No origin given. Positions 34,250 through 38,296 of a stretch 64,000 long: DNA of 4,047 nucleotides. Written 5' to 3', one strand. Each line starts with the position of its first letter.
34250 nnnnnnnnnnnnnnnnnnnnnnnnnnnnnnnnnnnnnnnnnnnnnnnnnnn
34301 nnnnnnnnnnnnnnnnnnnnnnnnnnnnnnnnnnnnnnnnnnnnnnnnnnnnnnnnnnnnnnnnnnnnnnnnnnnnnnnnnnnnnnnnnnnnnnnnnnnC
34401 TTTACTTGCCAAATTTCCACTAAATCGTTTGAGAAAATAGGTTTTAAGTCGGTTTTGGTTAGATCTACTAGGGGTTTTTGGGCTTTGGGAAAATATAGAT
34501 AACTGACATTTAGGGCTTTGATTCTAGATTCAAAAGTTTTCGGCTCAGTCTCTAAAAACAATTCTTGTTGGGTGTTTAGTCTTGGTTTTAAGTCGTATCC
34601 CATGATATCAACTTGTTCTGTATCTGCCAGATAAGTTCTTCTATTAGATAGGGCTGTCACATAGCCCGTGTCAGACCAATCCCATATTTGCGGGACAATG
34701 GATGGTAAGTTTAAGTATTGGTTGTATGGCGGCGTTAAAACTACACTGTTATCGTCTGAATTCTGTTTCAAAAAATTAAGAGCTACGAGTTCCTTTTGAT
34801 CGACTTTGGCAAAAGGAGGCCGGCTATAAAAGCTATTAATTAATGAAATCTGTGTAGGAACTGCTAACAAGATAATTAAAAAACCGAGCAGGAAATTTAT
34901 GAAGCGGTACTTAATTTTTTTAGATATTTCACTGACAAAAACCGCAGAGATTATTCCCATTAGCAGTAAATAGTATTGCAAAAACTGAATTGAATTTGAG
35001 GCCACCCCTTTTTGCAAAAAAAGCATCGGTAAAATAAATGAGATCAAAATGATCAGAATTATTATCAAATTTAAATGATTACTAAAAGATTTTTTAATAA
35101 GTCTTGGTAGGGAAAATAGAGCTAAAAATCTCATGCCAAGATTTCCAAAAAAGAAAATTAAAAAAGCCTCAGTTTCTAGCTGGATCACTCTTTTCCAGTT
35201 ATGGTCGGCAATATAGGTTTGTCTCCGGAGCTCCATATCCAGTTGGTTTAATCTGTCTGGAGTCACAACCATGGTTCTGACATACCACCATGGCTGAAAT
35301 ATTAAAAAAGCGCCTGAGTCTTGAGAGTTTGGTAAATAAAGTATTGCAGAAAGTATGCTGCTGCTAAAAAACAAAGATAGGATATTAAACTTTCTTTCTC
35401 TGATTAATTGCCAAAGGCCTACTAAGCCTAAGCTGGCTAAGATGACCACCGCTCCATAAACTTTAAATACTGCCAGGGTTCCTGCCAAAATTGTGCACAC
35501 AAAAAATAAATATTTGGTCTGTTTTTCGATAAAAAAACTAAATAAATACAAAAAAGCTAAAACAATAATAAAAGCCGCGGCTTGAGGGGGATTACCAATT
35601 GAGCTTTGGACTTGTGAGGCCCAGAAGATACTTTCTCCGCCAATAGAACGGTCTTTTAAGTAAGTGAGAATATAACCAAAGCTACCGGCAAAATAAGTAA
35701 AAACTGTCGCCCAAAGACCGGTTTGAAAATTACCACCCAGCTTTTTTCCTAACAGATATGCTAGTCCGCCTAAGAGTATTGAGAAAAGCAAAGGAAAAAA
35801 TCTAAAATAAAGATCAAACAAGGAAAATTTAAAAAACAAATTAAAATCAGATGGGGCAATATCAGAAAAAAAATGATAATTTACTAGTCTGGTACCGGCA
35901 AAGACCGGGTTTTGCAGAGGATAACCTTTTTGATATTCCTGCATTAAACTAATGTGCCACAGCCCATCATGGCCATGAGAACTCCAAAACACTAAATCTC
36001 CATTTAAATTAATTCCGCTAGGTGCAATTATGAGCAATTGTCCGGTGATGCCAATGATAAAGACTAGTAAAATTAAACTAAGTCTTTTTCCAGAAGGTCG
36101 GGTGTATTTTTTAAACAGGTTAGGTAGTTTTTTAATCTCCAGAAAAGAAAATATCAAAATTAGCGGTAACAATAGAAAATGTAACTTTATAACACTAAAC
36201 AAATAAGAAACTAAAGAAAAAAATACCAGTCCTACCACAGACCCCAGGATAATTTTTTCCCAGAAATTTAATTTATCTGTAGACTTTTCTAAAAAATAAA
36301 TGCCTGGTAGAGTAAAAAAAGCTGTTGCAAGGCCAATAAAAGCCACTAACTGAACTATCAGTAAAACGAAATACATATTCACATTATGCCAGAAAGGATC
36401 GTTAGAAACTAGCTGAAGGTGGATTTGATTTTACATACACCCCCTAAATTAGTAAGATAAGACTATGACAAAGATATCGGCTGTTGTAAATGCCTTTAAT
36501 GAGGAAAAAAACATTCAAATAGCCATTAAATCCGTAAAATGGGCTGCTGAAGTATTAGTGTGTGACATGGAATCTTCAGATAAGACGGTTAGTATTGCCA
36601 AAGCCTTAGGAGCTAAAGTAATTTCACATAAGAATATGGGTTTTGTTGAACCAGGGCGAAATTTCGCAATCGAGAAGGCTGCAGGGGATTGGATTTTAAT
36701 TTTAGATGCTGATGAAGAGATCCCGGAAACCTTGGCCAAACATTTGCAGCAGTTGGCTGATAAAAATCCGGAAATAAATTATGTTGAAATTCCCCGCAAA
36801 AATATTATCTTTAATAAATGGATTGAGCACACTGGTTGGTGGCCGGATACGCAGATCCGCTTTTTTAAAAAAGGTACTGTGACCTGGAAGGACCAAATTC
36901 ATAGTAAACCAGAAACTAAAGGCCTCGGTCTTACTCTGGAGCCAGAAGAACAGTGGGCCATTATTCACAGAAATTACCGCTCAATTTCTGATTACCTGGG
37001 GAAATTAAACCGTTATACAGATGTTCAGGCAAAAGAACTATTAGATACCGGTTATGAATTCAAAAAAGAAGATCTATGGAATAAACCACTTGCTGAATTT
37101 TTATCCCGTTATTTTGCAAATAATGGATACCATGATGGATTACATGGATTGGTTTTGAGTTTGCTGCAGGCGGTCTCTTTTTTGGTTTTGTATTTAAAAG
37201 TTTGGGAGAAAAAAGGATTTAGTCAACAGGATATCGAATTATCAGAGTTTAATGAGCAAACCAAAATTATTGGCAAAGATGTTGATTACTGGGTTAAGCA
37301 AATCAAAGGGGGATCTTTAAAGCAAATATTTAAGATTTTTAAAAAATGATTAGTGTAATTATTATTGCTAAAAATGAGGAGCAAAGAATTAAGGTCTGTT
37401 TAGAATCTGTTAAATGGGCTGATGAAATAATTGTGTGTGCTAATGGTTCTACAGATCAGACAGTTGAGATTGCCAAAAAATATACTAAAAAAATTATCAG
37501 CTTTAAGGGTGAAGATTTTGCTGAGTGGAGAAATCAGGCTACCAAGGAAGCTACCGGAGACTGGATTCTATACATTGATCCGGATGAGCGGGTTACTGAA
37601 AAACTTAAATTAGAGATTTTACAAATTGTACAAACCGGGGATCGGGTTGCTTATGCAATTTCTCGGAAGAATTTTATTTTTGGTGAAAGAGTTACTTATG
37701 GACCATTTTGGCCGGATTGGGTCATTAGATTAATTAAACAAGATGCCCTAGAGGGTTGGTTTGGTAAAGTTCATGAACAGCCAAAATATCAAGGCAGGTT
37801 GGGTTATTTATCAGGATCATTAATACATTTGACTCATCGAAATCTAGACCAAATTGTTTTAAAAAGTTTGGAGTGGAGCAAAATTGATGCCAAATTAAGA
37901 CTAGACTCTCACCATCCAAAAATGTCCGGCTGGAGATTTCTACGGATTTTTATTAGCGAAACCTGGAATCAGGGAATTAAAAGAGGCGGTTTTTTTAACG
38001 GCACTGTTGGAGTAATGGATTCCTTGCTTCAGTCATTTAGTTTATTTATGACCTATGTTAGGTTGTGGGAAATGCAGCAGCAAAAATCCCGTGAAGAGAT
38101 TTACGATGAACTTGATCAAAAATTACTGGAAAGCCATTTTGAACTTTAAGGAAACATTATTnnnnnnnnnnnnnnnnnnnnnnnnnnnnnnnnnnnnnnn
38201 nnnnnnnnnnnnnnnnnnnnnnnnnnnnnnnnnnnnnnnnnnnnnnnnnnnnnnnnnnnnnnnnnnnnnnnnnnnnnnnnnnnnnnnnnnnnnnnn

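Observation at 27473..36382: A second family of giant polytopic proteins (HDG[ML]WH block), one carrying a 480-aa extracytoplasmic domain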

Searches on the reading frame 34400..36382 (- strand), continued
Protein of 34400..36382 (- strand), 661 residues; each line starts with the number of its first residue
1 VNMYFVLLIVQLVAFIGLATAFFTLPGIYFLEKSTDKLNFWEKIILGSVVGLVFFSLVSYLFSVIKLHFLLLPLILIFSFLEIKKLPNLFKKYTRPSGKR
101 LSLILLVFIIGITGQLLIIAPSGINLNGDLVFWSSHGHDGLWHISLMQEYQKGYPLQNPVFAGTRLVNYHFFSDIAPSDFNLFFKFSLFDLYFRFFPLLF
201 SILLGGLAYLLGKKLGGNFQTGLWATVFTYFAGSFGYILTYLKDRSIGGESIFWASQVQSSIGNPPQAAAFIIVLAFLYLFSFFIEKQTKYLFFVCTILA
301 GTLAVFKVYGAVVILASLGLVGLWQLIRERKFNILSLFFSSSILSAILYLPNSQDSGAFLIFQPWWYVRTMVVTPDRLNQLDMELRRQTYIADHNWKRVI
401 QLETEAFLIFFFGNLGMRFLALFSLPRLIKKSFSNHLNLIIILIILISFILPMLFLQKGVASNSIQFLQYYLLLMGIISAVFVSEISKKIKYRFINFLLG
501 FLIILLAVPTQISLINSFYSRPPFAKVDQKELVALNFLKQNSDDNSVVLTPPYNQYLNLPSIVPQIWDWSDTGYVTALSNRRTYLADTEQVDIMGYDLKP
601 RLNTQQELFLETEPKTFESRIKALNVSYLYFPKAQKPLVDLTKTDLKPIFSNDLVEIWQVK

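Call 75: search_solved_structures(query=A3, max_evalue=10, show_alignments=3)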
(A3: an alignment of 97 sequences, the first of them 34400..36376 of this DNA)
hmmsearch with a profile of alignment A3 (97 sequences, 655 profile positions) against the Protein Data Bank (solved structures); distinct sequences matched with E-value up to 10: 3.
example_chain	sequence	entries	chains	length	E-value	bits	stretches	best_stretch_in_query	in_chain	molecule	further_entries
7jj8_B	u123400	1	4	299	1.2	10.5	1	555-631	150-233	Zinc-binding lipoprotein AdcA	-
7jj9_A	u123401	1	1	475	2.5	9.5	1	556-631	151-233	Zinc-binding lipoprotein AdcA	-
5l1a_A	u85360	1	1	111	4.4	8.7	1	582-646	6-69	Uncharacterized protein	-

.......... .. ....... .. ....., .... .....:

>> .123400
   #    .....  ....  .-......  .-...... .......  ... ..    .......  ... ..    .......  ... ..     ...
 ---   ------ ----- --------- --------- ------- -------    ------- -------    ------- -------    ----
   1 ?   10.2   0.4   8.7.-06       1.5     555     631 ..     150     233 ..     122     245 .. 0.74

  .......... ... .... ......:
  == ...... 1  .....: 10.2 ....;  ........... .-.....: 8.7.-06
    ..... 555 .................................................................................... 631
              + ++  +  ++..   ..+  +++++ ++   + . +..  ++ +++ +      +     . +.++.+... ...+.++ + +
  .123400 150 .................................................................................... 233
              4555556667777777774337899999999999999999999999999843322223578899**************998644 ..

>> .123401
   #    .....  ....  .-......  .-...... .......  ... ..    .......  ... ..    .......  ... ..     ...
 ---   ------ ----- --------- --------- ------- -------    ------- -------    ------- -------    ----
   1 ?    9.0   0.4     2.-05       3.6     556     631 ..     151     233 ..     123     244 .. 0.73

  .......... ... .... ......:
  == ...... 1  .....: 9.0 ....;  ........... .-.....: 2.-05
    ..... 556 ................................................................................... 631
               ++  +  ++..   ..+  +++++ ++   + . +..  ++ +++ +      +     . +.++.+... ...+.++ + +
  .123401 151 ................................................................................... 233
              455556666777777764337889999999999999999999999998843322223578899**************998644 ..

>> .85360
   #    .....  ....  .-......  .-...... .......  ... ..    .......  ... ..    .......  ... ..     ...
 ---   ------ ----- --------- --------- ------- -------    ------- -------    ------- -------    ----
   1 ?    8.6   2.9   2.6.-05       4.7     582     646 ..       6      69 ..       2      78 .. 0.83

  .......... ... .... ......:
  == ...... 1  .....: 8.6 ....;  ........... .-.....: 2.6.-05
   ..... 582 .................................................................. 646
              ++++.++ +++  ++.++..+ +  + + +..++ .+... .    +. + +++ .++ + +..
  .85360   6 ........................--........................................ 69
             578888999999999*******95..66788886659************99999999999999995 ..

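Call 88: search_protein_families(library=pfam, proteins=[L065:9644-11761:+, L065:8776-9636:+, L065:7959-8936:+, L065:6934-7959:+], max_evalue=0.01)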
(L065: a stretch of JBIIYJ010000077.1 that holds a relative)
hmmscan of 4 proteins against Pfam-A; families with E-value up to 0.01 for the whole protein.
L065:9644-11761:+ (706 aa): 0 families

L065:8776-9636:+ (287 aa): 5 families
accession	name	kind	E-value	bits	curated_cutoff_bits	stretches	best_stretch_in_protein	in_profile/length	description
PF08241.18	Methyltransf_11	-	5.4e-11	43.4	21.2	1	106-197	6-94/95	Methyltransferase domain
PF13649.12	Methyltransf_25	-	4.6e-06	27.7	27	1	136-194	46-97/97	Methyltransferase domain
PF13847.12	Methyltransf_31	-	0.00019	21.6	27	1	137-198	55-109/145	Methyltransferase domain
PF13489.12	Methyltransf_23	-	0.0034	17.6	27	1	100-250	24-163/164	Methyltransferase domain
PF08242.18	Methyltransf_12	-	0.0041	18.3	30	1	132-195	45-97/98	Methyltransferase domain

L065:7959-8936:+ (326 aa): 10 families
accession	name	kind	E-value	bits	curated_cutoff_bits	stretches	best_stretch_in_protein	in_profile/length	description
PF01370.27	Epimerase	-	2.8e-26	92.8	20.9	1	3-225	1-240/240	NAD dependent epimerase/dehydratase family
PF13460.12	NAD_binding_10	-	3.9e-18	66.4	27.2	1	7-164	1-144/184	NAD(P)H-binding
PF01073.25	3Beta_HSD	-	5.1e-17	62.2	22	1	4-179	1-194/280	3-beta hydroxysteroid dehydrogenase/isomerase family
PF05368.20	NmrA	-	6.6e-15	55.9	27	1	2-110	4-108/298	NmrA-like family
PF16363.11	GDP_Man_Dehyd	-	3e-12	47.1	27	1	4-165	1-182/332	GDP-mannose 4,6 dehydratase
PF07993.18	NAD_binding_4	-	7.7e-10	38.8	20.1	1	61-168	85-209/258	Male sterility protein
PF04321.23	RmlD_sub_bind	-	1e-06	28.5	27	1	1-77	1-64/287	RmlD substrate binding domain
PF00106.31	adh_short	-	9.1e-05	22.5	26.6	0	3-63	3-69/195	short chain dehydrogenase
PF02719.21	Polysacc_synt_2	-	0.00063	19.4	20.2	1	3-109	1-128/293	Polysaccharide biosynthesis protein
PF08659.16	KR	-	0.0026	18.2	22.6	0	3-67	3-77/180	KR domain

L065:6934-7959:+ (342 aa): 7 families
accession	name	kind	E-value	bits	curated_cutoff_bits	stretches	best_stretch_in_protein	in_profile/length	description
PF01370.27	Epimerase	-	7e-16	58.8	20.9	1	9-233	1-234/240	NAD dependent epimerase/dehydratase family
PF13460.12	NAD_binding_10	-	3.3e-10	40.6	27.2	1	13-159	1-132/184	NAD(P)H-binding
PF01073.25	3Beta_HSD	-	2.2e-07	30.7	22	1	10-184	1-188/280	3-beta hydroxysteroid dehydrogenase/isomerase family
PF04321.23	RmlD_sub_bind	-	2.4e-07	30.6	27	1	9-233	3-207/287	RmlD substrate binding domain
PF05368.20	NmrA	-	2.9e-07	30.8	27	1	6-126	2-112/298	NmrA-like family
PF07993.18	NAD_binding_4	-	0.00062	19.4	20.1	1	69-196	87-225/258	Male sterility protein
PF00106.31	adh_short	-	0.005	16.8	26.6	1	8-33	2-27/195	short chain dehydrogenase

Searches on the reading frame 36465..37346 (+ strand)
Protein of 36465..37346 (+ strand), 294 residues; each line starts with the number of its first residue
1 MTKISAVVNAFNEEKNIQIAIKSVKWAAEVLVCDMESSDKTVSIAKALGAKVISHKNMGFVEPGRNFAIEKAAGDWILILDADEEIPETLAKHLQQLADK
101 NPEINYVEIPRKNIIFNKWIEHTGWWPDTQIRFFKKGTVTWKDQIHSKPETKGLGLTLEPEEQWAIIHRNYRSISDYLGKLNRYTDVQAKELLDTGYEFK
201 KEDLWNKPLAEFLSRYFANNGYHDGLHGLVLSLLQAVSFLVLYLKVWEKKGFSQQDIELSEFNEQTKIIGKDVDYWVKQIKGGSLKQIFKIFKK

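Call 9: search_protein_families(library=pfam, proteins=[window:36465-37346:+], max_evalue=0.01)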
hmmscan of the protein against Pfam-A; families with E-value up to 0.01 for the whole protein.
window:36465-37346:+ (294 aa): 1 family
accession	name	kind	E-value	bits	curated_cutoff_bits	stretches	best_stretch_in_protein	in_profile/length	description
PF00535.33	Glycos_transf_2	-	9.6e-20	71.6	23.3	1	5-145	1-149/168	Glycosyl transferase family 2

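Call 83: search_protein_families(library=ncbifam, proteins=[window:36465-37346:+], max_evalue=0.001)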
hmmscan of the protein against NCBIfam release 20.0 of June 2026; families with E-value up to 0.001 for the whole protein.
window:36465-37346:+ (294 aa): 10 families
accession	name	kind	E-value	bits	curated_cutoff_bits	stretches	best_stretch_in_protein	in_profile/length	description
TIGR04283.1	glyco_like_mftF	equivalog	6.9e-13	48.7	182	1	4-103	1-102/221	TIGR04283 family arsenosugar biosynthesis glycosyltransferase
TIGR04195.1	S_glycosyl_SunS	equivalog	1.1e-07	31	350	1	4-171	59-224/421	SunS family peptide S-glycosyltransferase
NF010496.0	PRK13915.1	equivalog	1.8e-07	30.5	262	1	2-83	31-126/307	glucosyl-3-phosphoglycerate synthase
NF007482.0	PRK10073.1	equivalog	1e-06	28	423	1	2-101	6-113/334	glycosyltransferase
TIGR04182.1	glyco_TIGR04182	equivalog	1.7e-06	27.6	325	1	5-87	3-86/293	S-layer glycoprotein N-glycosyltransferase AglJ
NF041391.1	DPhHxTase_Halo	equivalog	3.5e-05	22.9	375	1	10-94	3-90/213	dolichyl-phosphate hexose transferase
NF050050.1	ProtGlycPglI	equivalog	5.1e-05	22.8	500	1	1-99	1-106/306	GalNAc(5)-diNAcBac-PP-undecaprenol beta-1,3-glucosyltransferase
NF047683.1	TeichurnBiosyTuaG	equivalog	0.00011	22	400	1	3-101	7-115/252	teichuronic acid biosynthesis protein TuaG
NF041875.1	EPS_EpsD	equivalog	0.00014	21.4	370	1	28-102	31-109/325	exopolysaccharide biosynthesis glycosyltransferase EpsD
NF038302.1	EPS_HpsE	equivalog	0.00076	18.5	300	0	16-103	24-116/307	hormogonium polysaccharide biosynthesis glycosyltransferase HpsE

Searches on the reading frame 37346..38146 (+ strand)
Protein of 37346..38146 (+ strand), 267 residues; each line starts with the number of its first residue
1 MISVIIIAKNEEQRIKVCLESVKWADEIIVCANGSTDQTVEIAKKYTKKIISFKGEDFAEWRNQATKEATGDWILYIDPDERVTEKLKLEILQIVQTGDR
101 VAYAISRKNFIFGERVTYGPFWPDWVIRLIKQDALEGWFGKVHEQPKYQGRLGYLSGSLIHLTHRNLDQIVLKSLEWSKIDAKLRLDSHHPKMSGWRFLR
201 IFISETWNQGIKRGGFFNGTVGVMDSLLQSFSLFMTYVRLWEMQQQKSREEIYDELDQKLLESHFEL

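Call 10: search_protein_families(library=pfam, proteins=[window:37346-38146:+], max_evalue=0.01)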
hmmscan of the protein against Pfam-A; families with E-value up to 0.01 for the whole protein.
window:37346-38146:+ (267 aa): 2 families
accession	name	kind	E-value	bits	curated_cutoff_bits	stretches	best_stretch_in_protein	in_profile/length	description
PF00535.33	Glycos_transf_2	-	5.4e-20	72.4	23.3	1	3-107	1-116/168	Glycosyl transferase family 2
PF13704.12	Glyco_tranf_2_4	-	4.8e-07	30.6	27.5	1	9-82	1-83/98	Glycosyl transferase family 2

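Call 83: search_protein_families(library=ncbifam, proteins=[window:37346-38146:+], max_evalue=0.001)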
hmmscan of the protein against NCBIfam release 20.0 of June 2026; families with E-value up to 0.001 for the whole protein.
window:37346-38146:+ (267 aa): 10 families
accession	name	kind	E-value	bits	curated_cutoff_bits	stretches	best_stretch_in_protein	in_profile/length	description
TIGR04283.1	glyco_like_mftF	equivalog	3.1e-12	46.5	182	1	2-103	1-105/221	TIGR04283 family arsenosugar biosynthesis glycosyltransferase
TIGR04195.1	S_glycosyl_SunS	equivalog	6.3e-12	45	350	1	2-85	59-146/421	SunS family peptide S-glycosyltransferase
NF007482.0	PRK10073.1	equivalog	6.8e-10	38.4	423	1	2-113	8-127/334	glycosyltransferase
NF041875.1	EPS_EpsD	equivalog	1.6e-05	24.4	370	1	2-94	1-103/325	exopolysaccharide biosynthesis glycosyltransferase EpsD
NF038302.1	EPS_HpsE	equivalog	1.9e-05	23.8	300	1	17-87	27-103/307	hormogonium polysaccharide biosynthesis glycosyltransferase HpsE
NF010496.0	PRK13915.1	equivalog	8.8e-05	21.7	262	1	2-81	33-127/307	glucosyl-3-phosphoglycerate synthase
TIGR04182.1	glyco_TIGR04182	equivalog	0.00032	20.2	325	1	2-95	2-97/293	S-layer glycoprotein N-glycosyltransferase AglJ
NF053739.1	GlytfEpsEBac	equivalog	0.00072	18.6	450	1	3-81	4-93/265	glycosyltransferase EpsE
NF047683.1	TeichurnBiosyTuaG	equivalog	0.00073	19.3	400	1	2-96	8-112/252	teichuronic acid biosynthesis protein TuaG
NF041391.1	DPhHxTase_Halo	equivalog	0.00083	18.4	375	0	9-101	4-99/213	dolichyl-phosphate hexose transferase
